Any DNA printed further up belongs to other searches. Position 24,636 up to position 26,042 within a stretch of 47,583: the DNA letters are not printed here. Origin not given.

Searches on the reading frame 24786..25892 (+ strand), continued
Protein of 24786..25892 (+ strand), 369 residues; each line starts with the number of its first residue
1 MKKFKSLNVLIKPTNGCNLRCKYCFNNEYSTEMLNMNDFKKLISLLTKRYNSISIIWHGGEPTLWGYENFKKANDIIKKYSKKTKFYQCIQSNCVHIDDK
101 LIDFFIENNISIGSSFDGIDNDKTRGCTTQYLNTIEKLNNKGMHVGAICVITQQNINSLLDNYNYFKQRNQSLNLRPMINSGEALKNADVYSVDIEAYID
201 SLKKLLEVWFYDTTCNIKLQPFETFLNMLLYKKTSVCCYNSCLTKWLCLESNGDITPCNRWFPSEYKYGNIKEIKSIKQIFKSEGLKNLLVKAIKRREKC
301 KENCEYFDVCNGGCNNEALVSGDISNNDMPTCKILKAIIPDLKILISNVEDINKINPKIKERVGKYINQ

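Call 63: search_solved_structures(query=A1, max_evalue=0.001, show_alignments=2)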
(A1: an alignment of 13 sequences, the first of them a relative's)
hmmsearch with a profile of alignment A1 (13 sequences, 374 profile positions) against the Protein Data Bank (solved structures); distinct sequences matched with E-value up to 0.001: 20.
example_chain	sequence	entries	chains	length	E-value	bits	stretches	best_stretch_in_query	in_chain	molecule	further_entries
4k36_A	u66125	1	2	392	4.4e-56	193.7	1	8-354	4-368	Anaerobic sulfatase-maturating enzyme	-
4k37_A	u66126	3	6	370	3.8e-55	190.6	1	8-348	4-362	Anaerobic sulfatase-maturating enzyme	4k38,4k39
9gm3_A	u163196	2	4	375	1.4e-19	73.6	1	9-240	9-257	ChlB radical SAM domain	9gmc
5wgg_A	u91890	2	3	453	3e-19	72.5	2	15-128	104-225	Radical SAM domain protein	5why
8vpo_A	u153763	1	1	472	4.6e-14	55.4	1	15-349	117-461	Radical SAM core domain-containing protein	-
6efn_A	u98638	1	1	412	2.3e-08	36.7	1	10-168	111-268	Sporulation killing factor maturation protein SkfB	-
5v1q_A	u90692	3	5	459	1.1e-07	34.4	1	8-323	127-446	Radical SAM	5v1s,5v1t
9dfu_A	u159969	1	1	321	2.6e-06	29.9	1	15-188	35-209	Radical SAM core domain-containing protein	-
2fb2_A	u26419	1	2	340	2.8e-06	29.8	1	14-205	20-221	Molybdenum cofactor biosynthesis protein A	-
1tv7_A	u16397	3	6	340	3e-06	29.7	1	14-205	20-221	Molybdenum cofactor biosynthesis protein A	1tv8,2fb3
9dfn_A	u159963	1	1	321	3e-06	29.7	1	15-188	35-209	Radical SAM core domain-containing protein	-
7n7h_A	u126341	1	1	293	3.2e-05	26.3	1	15-153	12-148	VIPERIN-LIKE ENZYME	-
7tol_A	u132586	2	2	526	4.2e-05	25.9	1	11-125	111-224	glycerol dibiphytanyl glycerol tetraether - macrocyclic archaeol synthase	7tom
6q2p_A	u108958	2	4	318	4.7e-05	25.8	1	15-161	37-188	Radical S-adenosyl methionine domain-containing protein 2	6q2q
5vsl_A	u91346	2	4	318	4.8e-05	25.7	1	15-161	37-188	Radical S-adenosyl methionine domain-containing protein 2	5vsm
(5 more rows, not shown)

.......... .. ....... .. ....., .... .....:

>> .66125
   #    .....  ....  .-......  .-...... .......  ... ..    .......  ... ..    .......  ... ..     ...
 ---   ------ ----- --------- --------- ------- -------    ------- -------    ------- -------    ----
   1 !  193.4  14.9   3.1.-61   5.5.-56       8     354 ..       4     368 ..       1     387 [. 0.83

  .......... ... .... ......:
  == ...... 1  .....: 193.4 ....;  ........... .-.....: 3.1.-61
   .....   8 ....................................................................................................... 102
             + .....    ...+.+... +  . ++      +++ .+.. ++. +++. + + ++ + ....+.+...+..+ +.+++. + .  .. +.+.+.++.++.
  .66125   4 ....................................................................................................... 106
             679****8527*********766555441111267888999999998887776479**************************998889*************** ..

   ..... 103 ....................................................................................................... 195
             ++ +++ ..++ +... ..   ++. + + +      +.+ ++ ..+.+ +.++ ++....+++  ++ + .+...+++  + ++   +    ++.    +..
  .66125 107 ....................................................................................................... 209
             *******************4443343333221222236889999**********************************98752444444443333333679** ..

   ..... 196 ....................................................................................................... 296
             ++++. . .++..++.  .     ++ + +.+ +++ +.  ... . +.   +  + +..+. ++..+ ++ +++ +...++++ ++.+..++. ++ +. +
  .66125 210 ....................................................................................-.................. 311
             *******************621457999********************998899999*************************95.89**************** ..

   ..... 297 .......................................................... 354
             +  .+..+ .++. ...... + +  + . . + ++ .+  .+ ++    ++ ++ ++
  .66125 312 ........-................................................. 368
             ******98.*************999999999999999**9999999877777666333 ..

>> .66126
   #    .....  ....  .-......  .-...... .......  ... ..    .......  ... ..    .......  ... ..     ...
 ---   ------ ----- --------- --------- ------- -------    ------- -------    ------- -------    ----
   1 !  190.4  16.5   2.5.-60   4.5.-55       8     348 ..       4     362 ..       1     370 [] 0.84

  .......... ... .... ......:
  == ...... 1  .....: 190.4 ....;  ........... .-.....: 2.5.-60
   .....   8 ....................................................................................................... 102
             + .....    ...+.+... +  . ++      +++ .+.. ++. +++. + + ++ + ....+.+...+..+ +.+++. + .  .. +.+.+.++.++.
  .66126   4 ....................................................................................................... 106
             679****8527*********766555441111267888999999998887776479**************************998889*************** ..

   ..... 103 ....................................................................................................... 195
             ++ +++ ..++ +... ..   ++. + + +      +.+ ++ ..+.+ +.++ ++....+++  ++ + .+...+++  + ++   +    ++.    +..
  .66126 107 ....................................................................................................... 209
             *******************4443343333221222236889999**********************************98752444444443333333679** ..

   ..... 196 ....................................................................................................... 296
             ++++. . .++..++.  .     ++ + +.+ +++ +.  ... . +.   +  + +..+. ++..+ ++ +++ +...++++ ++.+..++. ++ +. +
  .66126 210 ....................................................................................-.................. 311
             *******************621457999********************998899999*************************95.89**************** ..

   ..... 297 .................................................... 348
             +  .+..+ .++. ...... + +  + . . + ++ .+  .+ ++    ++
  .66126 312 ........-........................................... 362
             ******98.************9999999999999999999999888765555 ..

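Call 76: search_protein_families(library=ncbifam, proteins=[L010:3001-4101:+, L047:1761-2990:+, L153:2010-3146:+, L013:2998-4107:+, L093:1980-3131:+, L099:1986-3143:+, L005:2998-4107:+, L154:2004-3098:+], max_evalue=1e-20)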
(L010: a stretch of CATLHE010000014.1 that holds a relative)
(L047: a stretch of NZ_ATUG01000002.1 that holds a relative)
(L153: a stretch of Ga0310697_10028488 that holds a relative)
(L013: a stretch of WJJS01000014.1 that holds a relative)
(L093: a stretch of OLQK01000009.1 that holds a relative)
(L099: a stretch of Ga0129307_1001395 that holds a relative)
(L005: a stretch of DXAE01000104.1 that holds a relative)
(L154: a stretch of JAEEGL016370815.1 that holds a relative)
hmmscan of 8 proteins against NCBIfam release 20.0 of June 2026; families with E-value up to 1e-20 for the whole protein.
L010:3001-4101:+ (367 aa): 12 families
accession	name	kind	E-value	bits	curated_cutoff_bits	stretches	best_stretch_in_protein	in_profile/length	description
TIGR03942.1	sulfatase_rSAM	equivalog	1e-49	169.6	349.45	1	10-349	3-358/363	anaerobic sulfatase maturase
NF041298.1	rSAM_mat_DynA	equivalog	1.7e-48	165.4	450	1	8-349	2-354/356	dynobactin maturation radical SAM/SPASM protein DynA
TIGR04083.1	rSAM_pep_methan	hypoth_equivalog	2.9e-35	121.8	300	1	9-348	2-343/376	TIGR04083 family peptide-modifying radical SAM enzyme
NF047865.1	rSAM_PapB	equivalog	9.1e-33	113.9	340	1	14-319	10-319/330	PapB family radical SAM/SPASM ranthipeptide maturase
NF010321.0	PRK13758.1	equivalog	1.7e-32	113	441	1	6-342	3-356/370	anaerobic sulfatase-maturase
NF041718.1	rSAM_phane_AMC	equivalog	5.8e-32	111.1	425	1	8-229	7-234/362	cyclophane-forming radical SAM peptide maturase AmcB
NF041707.1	rSAM_YhhB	equivalog_domain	6.6e-30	104.2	445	1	8-316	3-333/369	cyclophane-forming radical SAM/SPASM peptide maturase YhhB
TIGR04163.1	rSAM_cobopep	equivalog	5.8e-29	101.1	375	1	2-338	59-409/428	peptide-modifying radical SAM enzyme CbpB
TIGR04261.1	rSAM_GlyRichRpt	subfamily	2.2e-27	96.1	310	1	12-321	2-332/363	cyclophane-forming radical SAM/SPASM peptide maturase GrrM/OscB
NF010308.0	PRK13745.1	equivalog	8.1e-26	90.9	484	1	7-318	13-354/412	anaerobic sulfatase-maturation protein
NF041300.1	rSAM_mat_DarW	exception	8.9e-26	90.7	650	1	6-348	40-398/415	radical SAM/SPASM peptide maturase DarW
NF038005.1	rSAM_mat_DarE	equivalog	2.6e-22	79.2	650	1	4-347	71-431/432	darobactin maturation radical SAM/SPASM protein DarE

L047:1761-2990:+ (410 aa): 13 families
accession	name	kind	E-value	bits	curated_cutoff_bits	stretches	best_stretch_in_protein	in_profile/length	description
TIGR03942.1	sulfatase_rSAM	equivalog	2.7e-46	158.3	349.45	1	17-348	8-325/363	anaerobic sulfatase maturase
NF041298.1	rSAM_mat_DynA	equivalog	3.5e-46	157.8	450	1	15-349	6-323/356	dynobactin maturation radical SAM/SPASM protein DynA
NF010321.0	PRK13758.1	equivalog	7.3e-36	124.1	441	1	19-352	14-335/370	anaerobic sulfatase-maturase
TIGR04261.1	rSAM_GlyRichRpt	subfamily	5.6e-33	114.4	310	1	14-188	1-175/363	cyclophane-forming radical SAM/SPASM peptide maturase GrrM/OscB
TIGR04083.1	rSAM_pep_methan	hypoth_equivalog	1.6e-31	109.6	300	1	16-348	6-311/376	TIGR04083 family peptide-modifying radical SAM enzyme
NF041300.1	rSAM_mat_DarW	exception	1.1e-30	106.9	650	1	14-355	45-374/415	radical SAM/SPASM peptide maturase DarW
NF041718.1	rSAM_phane_AMC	equivalog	2.7e-27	95.8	425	1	14-195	10-185/362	cyclophane-forming radical SAM peptide maturase AmcB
NF038005.1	rSAM_mat_DarE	equivalog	1.6e-26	93.1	650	1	15-348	79-401/432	darobactin maturation radical SAM/SPASM protein DarE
NF010308.0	PRK13745.1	equivalog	5.2e-25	88.2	484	1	19-347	23-352/412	anaerobic sulfatase-maturation protein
NF041707.1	rSAM_YhhB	equivalog_domain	2.7e-24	85.7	445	1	14-240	6-229/369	cyclophane-forming radical SAM/SPASM peptide maturase YhhB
NF047865.1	rSAM_PapB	equivalog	1.8e-23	83.3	340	0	14-163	7-156/330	PapB family radical SAM/SPASM ranthipeptide maturase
TIGR03978.1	rSAM_paired_1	equivalog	4e-22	78.6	370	0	16-184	89-255/466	His-Xaa-Ser system radical SAM maturase HxsB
TIGR04163.1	rSAM_cobopep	equivalog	3.8e-21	75.3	375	0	17-188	71-237/428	peptide-modifying radical SAM enzyme CbpB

L153:2010-3146:+ (379 aa): 21 families
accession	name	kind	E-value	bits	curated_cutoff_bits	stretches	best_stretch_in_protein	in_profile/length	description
NF041298.1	rSAM_mat_DynA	equivalog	1.7e-81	274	450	1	2-361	2-355/356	dynobactin maturation radical SAM/SPASM protein DynA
TIGR03942.1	sulfatase_rSAM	equivalog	4.3e-63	213.6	349.45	1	4-361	3-359/363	anaerobic sulfatase maturase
TIGR04083.1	rSAM_pep_methan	hypoth_equivalog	5.2e-58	196.7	300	1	3-370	2-353/376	TIGR04083 family peptide-modifying radical SAM enzyme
NF041300.1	rSAM_mat_DarW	exception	6.8e-47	160.2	650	1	2-363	42-403/415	radical SAM/SPASM peptide maturase DarW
NF038005.1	rSAM_mat_DarE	equivalog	1.3e-44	152.6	650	1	2-357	75-430/432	darobactin maturation radical SAM/SPASM protein DarE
NF010321.0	PRK13758.1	equivalog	1.1e-43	149.9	441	1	3-355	6-358/370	anaerobic sulfatase-maturase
NF041707.1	rSAM_YhhB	equivalog_domain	3.9e-43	147.8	445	1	2-361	3-367/369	cyclophane-forming radical SAM/SPASM peptide maturase YhhB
NF047865.1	rSAM_PapB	equivalog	1.2e-38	133.2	340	1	4-339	6-328/330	PapB family radical SAM/SPASM ranthipeptide maturase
NF041718.1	rSAM_phane_AMC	equivalog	1.3e-36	126.3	425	1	2-350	7-351/362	cyclophane-forming radical SAM peptide maturase AmcB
NF010308.0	PRK13745.1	equivalog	5.3e-32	111.2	484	1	2-360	14-386/412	anaerobic sulfatase-maturation protein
TIGR04261.1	rSAM_GlyRichRpt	subfamily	8.5e-32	110.6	310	1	6-351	2-352/363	cyclophane-forming radical SAM/SPASM peptide maturase GrrM/OscB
TIGR04496.1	rSAM_XyeB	equivalog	4.4e-31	107.9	450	1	2-355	5-365/385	cyclophane-forming radical SAM/SPASM peptide maturase XyeB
TIGR04163.1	rSAM_cobopep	equivalog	1.3e-30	106.5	375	1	2-352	65-412/428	peptide-modifying radical SAM enzyme CbpB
TIGR03906.1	quino_hemo_SAM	equivalog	3.3e-28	98.6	453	1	2-343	95-430/467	quinohemoprotein amine dehydrogenase maturation protein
TIGR04269.1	SAM_SPASM_FxsB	subfamily_domain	5.7e-28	98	370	1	3-356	4-362/363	FxsB family cyclophane-forming radical SAM/SPASM peptide maturase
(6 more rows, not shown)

L013:2998-4107:+ (370 aa): 26 families (the best 25 are shown)
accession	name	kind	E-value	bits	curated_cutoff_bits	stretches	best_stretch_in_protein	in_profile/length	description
NF041298.1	rSAM_mat_DynA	equivalog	9.4e-86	288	450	1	6-361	4-355/356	dynobactin maturation radical SAM/SPASM protein DynA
TIGR03942.1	sulfatase_rSAM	equivalog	6.5e-71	239.3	349.45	1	8-361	6-359/363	anaerobic sulfatase maturase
NF010321.0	PRK13758.1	equivalog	1.1e-53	182.7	441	1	5-354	6-357/370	anaerobic sulfatase-maturase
TIGR04083.1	rSAM_pep_methan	hypoth_equivalog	1.1e-52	179.2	300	1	10-364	7-348/376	TIGR04083 family peptide-modifying radical SAM enzyme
TIGR04163.1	rSAM_cobopep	equivalog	4.2e-47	160.9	375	1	9-358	70-418/428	peptide-modifying radical SAM enzyme CbpB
NF041707.1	rSAM_YhhB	equivalog_domain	2.1e-41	142.1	445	1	4-231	3-241/369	cyclophane-forming radical SAM/SPASM peptide maturase YhhB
NF041300.1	rSAM_mat_DarW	exception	3.7e-41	141.3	650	1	3-365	41-404/415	radical SAM/SPASM peptide maturase DarW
NF047865.1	rSAM_PapB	equivalog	4.3e-41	141.2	340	1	4-338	4-327/330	PapB family radical SAM/SPASM ranthipeptide maturase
TIGR04261.1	rSAM_GlyRichRpt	subfamily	2.6e-40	138.6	310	1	10-349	4-349/363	cyclophane-forming radical SAM/SPASM peptide maturase GrrM/OscB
NF010308.0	PRK13745.1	equivalog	5e-40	137.7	484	1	7-361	18-390/412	anaerobic sulfatase-maturation protein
NF038005.1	rSAM_mat_DarE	equivalog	8.9e-37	126.8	650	1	4-357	75-430/432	darobactin maturation radical SAM/SPASM protein DarE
TIGR04064.1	rSAM_nif11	equivalog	3e-33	115.2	518.7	1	8-143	83-223/459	nif11-like peptide radical SAM maturase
NF041718.1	rSAM_phane_AMC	equivalog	5.6e-32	111.1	425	1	5-341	8-341/362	cyclophane-forming radical SAM peptide maturase AmcB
TIGR04269.1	SAM_SPASM_FxsB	subfamily_domain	6.1e-32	111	370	1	5-222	4-236/363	FxsB family cyclophane-forming radical SAM/SPASM peptide maturase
TIGR03906.1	quino_hemo_SAM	equivalog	1.1e-31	110.1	453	1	5-340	96-427/467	quinohemoprotein amine dehydrogenase maturation protein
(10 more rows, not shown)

L093:1980-3131:+ (384 aa): 11 families
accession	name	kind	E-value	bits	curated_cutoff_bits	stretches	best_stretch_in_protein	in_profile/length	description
NF041298.1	rSAM_mat_DynA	equivalog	2.4e-58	197.8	450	1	11-353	4-355/356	dynobactin maturation radical SAM/SPASM protein DynA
TIGR03942.1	sulfatase_rSAM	equivalog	1e-57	195.9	349.45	1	10-354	2-360/363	anaerobic sulfatase maturase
NF010321.0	PRK13758.1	equivalog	2.2e-42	145.6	441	1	8-320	4-331/370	anaerobic sulfatase-maturase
TIGR04083.1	rSAM_pep_methan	hypoth_equivalog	1.5e-40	139.2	300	1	10-356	2-348/376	TIGR04083 family peptide-modifying radical SAM enzyme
NF010308.0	PRK13745.1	equivalog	1.4e-39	136.2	484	1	8-347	13-381/412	anaerobic sulfatase-maturation protein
NF041300.1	rSAM_mat_DarW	exception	6.7e-39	133.9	650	1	8-356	41-403/415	radical SAM/SPASM peptide maturase DarW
NF038005.1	rSAM_mat_DarE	equivalog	4.5e-33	114.6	650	1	5-326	72-407/432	darobactin maturation radical SAM/SPASM protein DarE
TIGR04261.1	rSAM_GlyRichRpt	subfamily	1.2e-28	100.2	310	1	12-175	1-177/363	cyclophane-forming radical SAM/SPASM peptide maturase GrrM/OscB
NF047865.1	rSAM_PapB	equivalog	1.2e-27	97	340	1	9-328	4-325/330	PapB family radical SAM/SPASM ranthipeptide maturase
NF041718.1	rSAM_phane_AMC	equivalog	1.9e-23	83.1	425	0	9-173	7-177/362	cyclophane-forming radical SAM peptide maturase AmcB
TIGR04163.1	rSAM_cobopep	equivalog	6.4e-22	77.9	375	1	9-337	65-405/428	peptide-modifying radical SAM enzyme CbpB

L099:1986-3143:+ (386 aa): 12 families
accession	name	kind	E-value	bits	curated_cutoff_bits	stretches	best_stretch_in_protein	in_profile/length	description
NF041298.1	rSAM_mat_DynA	equivalog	2.2e-48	165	450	1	13-352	5-354/356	dynobactin maturation radical SAM/SPASM protein DynA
TIGR03942.1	sulfatase_rSAM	equivalog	1.7e-46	158.9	349.45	1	17-355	9-361/363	anaerobic sulfatase maturase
TIGR04083.1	rSAM_pep_methan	hypoth_equivalog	9.9e-39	133.3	300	1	11-352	2-344/376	TIGR04083 family peptide-modifying radical SAM enzyme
NF010321.0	PRK13758.1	equivalog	1.1e-31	110.3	441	1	9-347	4-358/370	anaerobic sulfatase-maturase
NF041718.1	rSAM_phane_AMC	equivalog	4.8e-30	104.8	425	1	11-175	8-177/362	cyclophane-forming radical SAM peptide maturase AmcB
NF041300.1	rSAM_mat_DarW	exception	1.9e-29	102.7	650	1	5-353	37-400/415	radical SAM/SPASM peptide maturase DarW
NF038005.1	rSAM_mat_DarE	equivalog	6.1e-26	91.2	650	1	11-334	76-415/432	darobactin maturation radical SAM/SPASM protein DarE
NF010308.0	PRK13745.1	equivalog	3.6e-25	88.7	484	0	11-180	15-197/412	anaerobic sulfatase-maturation protein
TIGR04261.1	rSAM_GlyRichRpt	subfamily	1.2e-24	87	310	0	15-175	3-175/363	cyclophane-forming radical SAM/SPASM peptide maturase GrrM/OscB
NF047865.1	rSAM_PapB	equivalog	1.7e-22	80.1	340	1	12-328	6-326/330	PapB family radical SAM/SPASM ranthipeptide maturase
TIGR04163.1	rSAM_cobopep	equivalog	2.4e-22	79.3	375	1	7-340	62-408/428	peptide-modifying radical SAM enzyme CbpB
TIGR04064.1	rSAM_nif11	equivalog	2.6e-21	75.9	518.7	0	11-125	80-197/459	nif11-like peptide radical SAM maturase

L005:2998-4107:+ (370 aa): 11 families
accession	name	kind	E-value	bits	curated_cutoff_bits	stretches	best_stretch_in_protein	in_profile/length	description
NF041298.1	rSAM_mat_DynA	equivalog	4e-46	157.6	450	1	8-329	4-339/356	dynobactin maturation radical SAM/SPASM protein DynA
TIGR03942.1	sulfatase_rSAM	equivalog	1.4e-45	155.9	349.45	1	13-345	9-359/363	anaerobic sulfatase maturase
TIGR04083.1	rSAM_pep_methan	hypoth_equivalog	2.3e-42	145.2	300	1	7-347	2-347/376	TIGR04083 family peptide-modifying radical SAM enzyme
NF041718.1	rSAM_phane_AMC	equivalog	7.3e-30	104.2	425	1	6-174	7-186/362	cyclophane-forming radical SAM peptide maturase AmcB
TIGR04261.1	rSAM_GlyRichRpt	subfamily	1.7e-28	99.7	310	1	10-340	2-354/363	cyclophane-forming radical SAM/SPASM peptide maturase GrrM/OscB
NF041300.1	rSAM_mat_DarW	exception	1.2e-27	96.8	650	1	7-345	43-400/415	radical SAM/SPASM peptide maturase DarW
TIGR04163.1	rSAM_cobopep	equivalog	5.8e-27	94.5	375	1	9-337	68-413/428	peptide-modifying radical SAM enzyme CbpB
NF010321.0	PRK13758.1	equivalog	6.6e-27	94.6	441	1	5-330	4-349/370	anaerobic sulfatase-maturase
NF047865.1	rSAM_PapB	equivalog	1.9e-26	93.1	340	1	7-320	5-325/330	PapB family radical SAM/SPASM ranthipeptide maturase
NF010308.0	PRK13745.1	equivalog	2e-25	89.5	484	1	13-319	22-360/412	anaerobic sulfatase-maturation protein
NF038005.1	rSAM_mat_DarE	equivalog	5.7e-21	74.8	650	1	8-341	77-430/432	darobactin maturation radical SAM/SPASM protein DarE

L154:2004-3098:+ (365 aa): 21 families
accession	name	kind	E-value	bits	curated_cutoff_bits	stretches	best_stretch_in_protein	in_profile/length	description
NF041298.1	rSAM_mat_DynA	equivalog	7.5e-84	281.7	450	1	2-360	2-355/356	dynobactin maturation radical SAM/SPASM protein DynA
TIGR03942.1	sulfatase_rSAM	equivalog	1.9e-62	211.5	349.45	1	3-360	2-359/363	anaerobic sulfatase maturase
TIGR04083.1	rSAM_pep_methan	hypoth_equivalog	6.2e-55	186.6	300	1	3-360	2-345/376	TIGR04083 family peptide-modifying radical SAM enzyme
NF041707.1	rSAM_YhhB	equivalog_domain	1.1e-44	152.9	445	1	3-360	4-367/369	cyclophane-forming radical SAM/SPASM peptide maturase YhhB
TIGR04261.1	rSAM_GlyRichRpt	subfamily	2.3e-40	138.8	310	1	6-344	2-346/363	cyclophane-forming radical SAM/SPASM peptide maturase GrrM/OscB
NF041300.1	rSAM_mat_DarW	exception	3.4e-40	138.1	650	1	1-359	41-399/415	radical SAM/SPASM peptide maturase DarW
NF010321.0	PRK13758.1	equivalog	1.1e-38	133.3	441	1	3-358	6-362/370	anaerobic sulfatase-maturase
NF047865.1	rSAM_PapB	equivalog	1.1e-37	130.1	340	1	10-338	12-328/330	PapB family radical SAM/SPASM ranthipeptide maturase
NF041718.1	rSAM_phane_AMC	equivalog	2.6e-37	128.7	425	1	3-340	8-341/362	cyclophane-forming radical SAM peptide maturase AmcB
NF038005.1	rSAM_mat_DarE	equivalog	5.2e-34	117.7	650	1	1-336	74-410/432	darobactin maturation radical SAM/SPASM protein DarE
TIGR04163.1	rSAM_cobopep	equivalog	1.9e-32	112.6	375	1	3-348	66-409/428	peptide-modifying radical SAM enzyme CbpB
NF010308.0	PRK13745.1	equivalog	7.5e-32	110.7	484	1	2-355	14-382/412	anaerobic sulfatase-maturation protein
TIGR03906.1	quino_hemo_SAM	equivalog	1.8e-31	109.3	453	1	6-342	99-430/467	quinohemoprotein amine dehydrogenase maturation protein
TIGR04269.1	SAM_SPASM_FxsB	subfamily_domain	1.1e-28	100.4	370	1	4-355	5-362/363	FxsB family cyclophane-forming radical SAM/SPASM peptide maturase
NF040492.1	not_ScfB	exception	2.4e-28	99.2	855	1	9-338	103-427/450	ScfB-related radical SAM/SPASM orphan maturase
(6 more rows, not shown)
